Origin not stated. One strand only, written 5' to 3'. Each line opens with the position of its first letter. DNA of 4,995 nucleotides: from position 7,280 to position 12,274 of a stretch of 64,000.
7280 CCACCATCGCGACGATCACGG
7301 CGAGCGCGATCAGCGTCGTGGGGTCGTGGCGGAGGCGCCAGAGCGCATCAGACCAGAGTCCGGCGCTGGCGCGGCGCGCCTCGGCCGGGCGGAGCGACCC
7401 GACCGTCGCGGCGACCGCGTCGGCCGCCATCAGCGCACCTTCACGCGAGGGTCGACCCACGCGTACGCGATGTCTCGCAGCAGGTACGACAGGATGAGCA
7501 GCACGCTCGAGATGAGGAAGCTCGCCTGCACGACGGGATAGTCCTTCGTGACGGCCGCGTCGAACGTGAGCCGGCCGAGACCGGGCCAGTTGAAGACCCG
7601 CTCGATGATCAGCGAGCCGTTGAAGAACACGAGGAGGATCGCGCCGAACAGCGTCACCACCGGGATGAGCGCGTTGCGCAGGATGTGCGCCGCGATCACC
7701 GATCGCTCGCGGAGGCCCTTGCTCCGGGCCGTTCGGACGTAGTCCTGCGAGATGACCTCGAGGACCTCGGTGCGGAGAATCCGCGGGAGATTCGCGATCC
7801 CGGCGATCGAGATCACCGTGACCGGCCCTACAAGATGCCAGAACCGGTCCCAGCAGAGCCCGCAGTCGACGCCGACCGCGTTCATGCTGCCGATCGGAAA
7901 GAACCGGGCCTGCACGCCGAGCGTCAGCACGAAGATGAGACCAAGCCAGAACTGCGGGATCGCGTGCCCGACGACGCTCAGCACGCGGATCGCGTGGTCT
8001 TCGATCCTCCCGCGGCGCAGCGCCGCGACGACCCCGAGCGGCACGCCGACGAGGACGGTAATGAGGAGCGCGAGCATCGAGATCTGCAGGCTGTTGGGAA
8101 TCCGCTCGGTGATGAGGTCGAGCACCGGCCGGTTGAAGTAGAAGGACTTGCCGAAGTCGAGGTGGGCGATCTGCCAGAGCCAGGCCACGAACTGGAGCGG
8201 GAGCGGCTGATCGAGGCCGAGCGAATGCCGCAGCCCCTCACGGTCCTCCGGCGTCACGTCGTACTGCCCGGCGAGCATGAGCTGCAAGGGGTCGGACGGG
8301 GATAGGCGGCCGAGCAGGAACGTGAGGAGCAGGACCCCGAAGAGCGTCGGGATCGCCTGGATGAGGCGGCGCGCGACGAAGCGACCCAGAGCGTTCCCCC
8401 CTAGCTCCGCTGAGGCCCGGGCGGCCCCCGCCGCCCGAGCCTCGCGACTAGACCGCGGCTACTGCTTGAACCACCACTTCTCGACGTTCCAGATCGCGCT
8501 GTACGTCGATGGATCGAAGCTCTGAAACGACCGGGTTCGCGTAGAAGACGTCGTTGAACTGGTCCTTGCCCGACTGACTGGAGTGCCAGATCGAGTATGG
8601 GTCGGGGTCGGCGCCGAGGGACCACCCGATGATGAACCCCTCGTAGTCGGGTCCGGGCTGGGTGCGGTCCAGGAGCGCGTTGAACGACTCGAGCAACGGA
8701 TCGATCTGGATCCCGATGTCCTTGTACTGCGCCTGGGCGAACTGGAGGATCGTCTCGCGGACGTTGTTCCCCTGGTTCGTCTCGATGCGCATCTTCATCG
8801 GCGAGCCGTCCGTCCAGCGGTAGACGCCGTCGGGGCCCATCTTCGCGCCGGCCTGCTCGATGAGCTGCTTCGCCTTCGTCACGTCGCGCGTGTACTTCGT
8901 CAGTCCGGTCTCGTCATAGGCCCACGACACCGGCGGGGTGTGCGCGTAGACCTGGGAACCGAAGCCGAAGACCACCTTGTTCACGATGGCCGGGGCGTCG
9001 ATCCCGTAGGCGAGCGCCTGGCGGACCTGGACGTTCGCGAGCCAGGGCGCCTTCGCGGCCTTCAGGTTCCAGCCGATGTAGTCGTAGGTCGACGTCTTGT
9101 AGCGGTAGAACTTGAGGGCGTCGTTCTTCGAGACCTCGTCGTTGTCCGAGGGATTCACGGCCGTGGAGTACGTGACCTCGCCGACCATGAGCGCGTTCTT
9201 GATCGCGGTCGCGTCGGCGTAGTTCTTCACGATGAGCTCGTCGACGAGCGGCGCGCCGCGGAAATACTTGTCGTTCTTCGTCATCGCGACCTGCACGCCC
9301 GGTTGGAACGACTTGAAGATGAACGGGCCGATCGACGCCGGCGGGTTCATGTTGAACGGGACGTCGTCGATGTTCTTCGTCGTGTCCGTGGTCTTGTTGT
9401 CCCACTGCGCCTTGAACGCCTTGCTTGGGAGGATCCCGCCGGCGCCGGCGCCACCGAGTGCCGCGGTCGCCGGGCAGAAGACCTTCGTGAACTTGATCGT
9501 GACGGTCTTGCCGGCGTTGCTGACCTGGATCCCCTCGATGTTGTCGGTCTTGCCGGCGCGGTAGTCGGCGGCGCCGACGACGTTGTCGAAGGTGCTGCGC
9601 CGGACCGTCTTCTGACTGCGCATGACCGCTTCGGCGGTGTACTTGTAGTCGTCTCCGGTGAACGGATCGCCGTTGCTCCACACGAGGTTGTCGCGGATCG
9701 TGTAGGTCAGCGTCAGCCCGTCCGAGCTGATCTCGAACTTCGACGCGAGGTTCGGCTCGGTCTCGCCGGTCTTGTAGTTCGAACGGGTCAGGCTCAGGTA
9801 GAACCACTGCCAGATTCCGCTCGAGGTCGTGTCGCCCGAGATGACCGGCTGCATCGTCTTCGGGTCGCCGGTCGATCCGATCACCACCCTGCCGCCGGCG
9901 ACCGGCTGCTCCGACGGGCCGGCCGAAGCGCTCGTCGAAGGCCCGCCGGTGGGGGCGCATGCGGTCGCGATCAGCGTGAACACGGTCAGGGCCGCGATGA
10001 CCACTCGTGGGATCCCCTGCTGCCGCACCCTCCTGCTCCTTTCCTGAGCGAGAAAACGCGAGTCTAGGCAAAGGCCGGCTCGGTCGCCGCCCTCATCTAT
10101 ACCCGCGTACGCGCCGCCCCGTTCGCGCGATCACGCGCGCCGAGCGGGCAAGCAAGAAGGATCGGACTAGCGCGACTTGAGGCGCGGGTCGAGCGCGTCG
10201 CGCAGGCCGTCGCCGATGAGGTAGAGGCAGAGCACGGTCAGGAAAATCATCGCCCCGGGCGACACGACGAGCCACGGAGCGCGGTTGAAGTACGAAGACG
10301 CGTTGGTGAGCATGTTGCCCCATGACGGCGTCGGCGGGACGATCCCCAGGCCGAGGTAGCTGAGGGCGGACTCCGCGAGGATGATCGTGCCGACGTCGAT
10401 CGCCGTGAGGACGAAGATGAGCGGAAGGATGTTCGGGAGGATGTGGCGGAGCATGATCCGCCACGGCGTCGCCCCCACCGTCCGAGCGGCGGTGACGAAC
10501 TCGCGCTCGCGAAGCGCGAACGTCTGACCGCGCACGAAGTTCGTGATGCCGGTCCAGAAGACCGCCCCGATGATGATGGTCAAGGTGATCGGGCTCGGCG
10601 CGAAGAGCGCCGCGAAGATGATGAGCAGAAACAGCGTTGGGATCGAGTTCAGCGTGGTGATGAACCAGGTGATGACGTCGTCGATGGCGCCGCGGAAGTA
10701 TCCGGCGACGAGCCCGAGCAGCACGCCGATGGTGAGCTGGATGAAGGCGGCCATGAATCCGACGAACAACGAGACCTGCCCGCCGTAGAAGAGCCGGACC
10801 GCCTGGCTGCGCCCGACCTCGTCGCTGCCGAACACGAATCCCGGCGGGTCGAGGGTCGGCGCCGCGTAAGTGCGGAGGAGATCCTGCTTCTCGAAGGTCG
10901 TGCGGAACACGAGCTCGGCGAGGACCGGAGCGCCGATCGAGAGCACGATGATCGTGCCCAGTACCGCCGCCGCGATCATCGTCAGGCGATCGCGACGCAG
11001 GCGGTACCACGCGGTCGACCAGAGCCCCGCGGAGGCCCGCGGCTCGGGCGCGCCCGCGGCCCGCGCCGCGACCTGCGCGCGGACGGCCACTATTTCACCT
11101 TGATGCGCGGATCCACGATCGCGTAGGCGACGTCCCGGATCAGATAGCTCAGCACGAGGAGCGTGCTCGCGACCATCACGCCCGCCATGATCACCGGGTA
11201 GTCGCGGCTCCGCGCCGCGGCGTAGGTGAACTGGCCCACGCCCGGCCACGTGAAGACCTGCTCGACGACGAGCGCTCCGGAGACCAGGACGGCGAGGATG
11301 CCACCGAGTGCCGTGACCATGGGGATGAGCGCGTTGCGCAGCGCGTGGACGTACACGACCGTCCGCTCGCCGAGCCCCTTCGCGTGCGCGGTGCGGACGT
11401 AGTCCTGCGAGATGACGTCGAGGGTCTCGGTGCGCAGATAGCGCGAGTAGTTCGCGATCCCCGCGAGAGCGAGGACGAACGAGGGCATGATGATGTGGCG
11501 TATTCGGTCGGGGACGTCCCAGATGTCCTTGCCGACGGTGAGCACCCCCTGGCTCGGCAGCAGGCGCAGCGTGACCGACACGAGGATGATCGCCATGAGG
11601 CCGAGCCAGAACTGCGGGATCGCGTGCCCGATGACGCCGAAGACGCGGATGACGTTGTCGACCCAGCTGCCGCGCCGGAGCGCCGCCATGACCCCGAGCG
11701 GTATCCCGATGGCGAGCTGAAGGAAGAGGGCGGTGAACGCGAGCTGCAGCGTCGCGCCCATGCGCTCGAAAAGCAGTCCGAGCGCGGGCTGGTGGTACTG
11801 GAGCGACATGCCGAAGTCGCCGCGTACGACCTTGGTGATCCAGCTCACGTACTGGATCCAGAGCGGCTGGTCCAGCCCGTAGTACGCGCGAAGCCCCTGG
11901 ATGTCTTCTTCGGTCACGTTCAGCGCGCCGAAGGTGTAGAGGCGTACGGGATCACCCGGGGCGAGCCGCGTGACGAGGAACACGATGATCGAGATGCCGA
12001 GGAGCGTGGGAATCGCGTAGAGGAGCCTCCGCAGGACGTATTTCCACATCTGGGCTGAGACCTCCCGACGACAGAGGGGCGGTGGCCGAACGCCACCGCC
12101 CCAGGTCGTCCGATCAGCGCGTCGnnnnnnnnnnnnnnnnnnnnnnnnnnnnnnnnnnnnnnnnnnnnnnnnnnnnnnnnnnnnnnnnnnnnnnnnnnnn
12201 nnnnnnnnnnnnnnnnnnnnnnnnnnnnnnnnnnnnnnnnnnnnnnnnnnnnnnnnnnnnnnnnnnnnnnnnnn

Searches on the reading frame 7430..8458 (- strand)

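Call 72: search_protein_families(library=pfam, proteins=[window:7430-8458:-], max_evalue=0.00001)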
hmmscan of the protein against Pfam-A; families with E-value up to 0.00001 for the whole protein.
window:7430-8458:- (342 aa): 2 families
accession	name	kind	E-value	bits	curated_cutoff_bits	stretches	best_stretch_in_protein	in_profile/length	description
PF00528.27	BPD_transp_1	-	1.6e-36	126.2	26.4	1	138-340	1-183/184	Binding-protein-dependent transport system inner membrane component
PF19300.4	BPD_transp_1_N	-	4.1e-12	46.7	23.8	1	26-125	3-112/114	Binding-prot-dependent transport system membrane comp, N-term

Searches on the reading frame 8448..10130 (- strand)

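Call 72: search_protein_families(library=pfam, proteins=[window:8448-10130:-], max_evalue=0.00001)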
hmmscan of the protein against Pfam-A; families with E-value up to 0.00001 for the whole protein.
window:8448-10130:- (560 aa): 1 family
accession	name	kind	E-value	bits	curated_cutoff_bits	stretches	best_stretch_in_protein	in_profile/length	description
PF00496.27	SBP_bac_5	-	2.4e-67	228.1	32.4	1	124-521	2-364/368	Bacterial extracellular solute-binding proteins, family 5 Middle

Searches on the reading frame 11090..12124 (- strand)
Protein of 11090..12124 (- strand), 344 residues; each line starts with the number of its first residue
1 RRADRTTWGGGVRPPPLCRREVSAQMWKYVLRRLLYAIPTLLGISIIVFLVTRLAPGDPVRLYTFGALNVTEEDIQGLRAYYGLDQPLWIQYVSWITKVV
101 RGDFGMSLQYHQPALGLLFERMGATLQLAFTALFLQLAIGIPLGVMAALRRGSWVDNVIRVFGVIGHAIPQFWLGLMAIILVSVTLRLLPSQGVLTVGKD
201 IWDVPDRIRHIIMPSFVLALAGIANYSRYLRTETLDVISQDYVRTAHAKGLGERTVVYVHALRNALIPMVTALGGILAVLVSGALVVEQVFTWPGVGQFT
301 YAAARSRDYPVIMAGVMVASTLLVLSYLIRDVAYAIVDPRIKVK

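Call 72: search_protein_families(library=pfam, proteins=[window:11090-12124:-], max_evalue=0.00001)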
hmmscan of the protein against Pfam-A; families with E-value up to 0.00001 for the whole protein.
window:11090-12124:- (344 aa): 2 families
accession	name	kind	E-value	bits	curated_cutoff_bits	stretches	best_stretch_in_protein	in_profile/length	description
PF00528.27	BPD_transp_1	-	2.4e-37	128.9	26.4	1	140-342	1-183/184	Binding-protein-dependent transport system inner membrane component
PF19300.4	BPD_transp_1_N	-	1.7e-11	44.8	23.8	1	26-123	1-97/114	Binding-prot-dependent transport system membrane comp, N-term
